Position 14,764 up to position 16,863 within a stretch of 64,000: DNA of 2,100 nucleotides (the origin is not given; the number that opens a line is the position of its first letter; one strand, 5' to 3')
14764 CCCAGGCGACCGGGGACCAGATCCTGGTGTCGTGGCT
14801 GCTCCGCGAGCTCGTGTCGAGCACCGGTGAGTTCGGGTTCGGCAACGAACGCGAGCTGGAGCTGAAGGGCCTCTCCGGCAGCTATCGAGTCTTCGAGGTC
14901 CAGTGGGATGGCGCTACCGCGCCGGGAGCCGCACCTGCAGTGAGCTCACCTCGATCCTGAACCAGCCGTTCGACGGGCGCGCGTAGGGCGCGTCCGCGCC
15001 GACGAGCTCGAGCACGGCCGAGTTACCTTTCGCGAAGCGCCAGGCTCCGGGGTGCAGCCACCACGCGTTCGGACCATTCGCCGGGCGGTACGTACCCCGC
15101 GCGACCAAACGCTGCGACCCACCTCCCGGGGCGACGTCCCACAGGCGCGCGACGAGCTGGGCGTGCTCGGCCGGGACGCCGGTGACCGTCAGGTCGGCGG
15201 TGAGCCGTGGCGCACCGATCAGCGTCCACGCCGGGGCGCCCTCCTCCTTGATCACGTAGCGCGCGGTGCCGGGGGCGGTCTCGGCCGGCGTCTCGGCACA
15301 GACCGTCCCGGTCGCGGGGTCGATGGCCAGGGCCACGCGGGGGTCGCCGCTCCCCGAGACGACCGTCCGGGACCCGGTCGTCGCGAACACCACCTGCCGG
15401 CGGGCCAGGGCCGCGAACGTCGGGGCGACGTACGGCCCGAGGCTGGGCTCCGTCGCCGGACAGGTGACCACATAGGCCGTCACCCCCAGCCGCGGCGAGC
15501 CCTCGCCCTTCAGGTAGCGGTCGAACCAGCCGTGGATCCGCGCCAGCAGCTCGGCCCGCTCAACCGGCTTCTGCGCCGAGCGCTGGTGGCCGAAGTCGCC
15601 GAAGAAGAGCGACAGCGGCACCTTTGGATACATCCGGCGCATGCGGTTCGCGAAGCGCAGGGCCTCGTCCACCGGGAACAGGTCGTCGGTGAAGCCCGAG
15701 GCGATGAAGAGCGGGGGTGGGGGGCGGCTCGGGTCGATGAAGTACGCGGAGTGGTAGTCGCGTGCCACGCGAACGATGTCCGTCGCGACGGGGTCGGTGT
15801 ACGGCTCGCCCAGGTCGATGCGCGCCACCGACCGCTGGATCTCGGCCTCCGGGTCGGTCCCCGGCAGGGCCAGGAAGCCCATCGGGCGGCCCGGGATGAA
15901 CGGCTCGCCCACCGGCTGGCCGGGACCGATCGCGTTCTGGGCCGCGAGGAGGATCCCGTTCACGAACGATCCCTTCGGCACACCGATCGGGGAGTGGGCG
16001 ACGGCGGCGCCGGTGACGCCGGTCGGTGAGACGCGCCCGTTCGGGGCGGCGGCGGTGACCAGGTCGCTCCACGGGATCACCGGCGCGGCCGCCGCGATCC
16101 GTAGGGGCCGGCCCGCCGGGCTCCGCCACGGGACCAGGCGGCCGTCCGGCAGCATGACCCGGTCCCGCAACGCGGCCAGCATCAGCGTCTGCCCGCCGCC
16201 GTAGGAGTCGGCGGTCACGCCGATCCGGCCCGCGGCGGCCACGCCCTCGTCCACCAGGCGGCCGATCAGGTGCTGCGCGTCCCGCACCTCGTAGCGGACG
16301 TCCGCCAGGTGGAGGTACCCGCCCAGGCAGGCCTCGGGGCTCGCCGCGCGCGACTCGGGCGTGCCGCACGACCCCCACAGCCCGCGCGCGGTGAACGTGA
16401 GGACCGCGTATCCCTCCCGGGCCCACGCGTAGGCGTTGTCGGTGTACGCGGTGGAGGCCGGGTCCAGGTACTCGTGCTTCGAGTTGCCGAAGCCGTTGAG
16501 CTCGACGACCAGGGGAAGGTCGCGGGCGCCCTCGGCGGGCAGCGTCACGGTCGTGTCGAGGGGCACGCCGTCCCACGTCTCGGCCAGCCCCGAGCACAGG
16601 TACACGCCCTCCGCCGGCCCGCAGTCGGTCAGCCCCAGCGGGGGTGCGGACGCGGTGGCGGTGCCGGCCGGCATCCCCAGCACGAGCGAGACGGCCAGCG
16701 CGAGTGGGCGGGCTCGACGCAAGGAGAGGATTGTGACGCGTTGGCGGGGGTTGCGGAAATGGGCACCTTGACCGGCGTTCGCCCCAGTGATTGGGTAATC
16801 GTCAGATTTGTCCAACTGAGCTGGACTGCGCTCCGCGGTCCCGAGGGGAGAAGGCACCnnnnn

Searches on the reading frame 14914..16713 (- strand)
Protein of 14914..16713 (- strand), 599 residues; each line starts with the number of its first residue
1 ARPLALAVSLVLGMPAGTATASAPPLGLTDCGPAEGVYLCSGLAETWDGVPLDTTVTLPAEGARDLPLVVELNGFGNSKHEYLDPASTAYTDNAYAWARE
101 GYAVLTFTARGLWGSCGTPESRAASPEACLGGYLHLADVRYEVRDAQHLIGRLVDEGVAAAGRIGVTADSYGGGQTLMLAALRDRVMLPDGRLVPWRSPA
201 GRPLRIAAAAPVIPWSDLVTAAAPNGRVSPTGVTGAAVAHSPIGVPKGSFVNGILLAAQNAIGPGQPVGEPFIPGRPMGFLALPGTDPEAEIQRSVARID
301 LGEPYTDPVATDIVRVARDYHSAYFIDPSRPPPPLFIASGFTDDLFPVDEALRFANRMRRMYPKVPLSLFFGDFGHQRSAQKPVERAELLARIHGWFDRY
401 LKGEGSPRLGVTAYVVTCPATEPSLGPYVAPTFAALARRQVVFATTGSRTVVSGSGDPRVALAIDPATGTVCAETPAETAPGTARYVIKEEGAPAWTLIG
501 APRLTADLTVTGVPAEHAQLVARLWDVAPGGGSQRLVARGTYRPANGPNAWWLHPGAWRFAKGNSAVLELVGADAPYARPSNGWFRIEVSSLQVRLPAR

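Call 43: search_protein_families(library=pfam, proteins=[window:14914-16713:-], max_evalue=0.001)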
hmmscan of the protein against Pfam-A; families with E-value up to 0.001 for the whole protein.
window:14914-16713:- (599 aa): 2 families
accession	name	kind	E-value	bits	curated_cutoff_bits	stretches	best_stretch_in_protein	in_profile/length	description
PF02129.25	Peptidase_S15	-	3.8e-11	43.6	23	1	48-183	1-116/262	X-Pro dipeptidyl-peptidase (S15 family)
PF00326.27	Peptidase_S9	-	8.7e-07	29.1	22.6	1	330-403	142-212/213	Prolyl oligopeptidase family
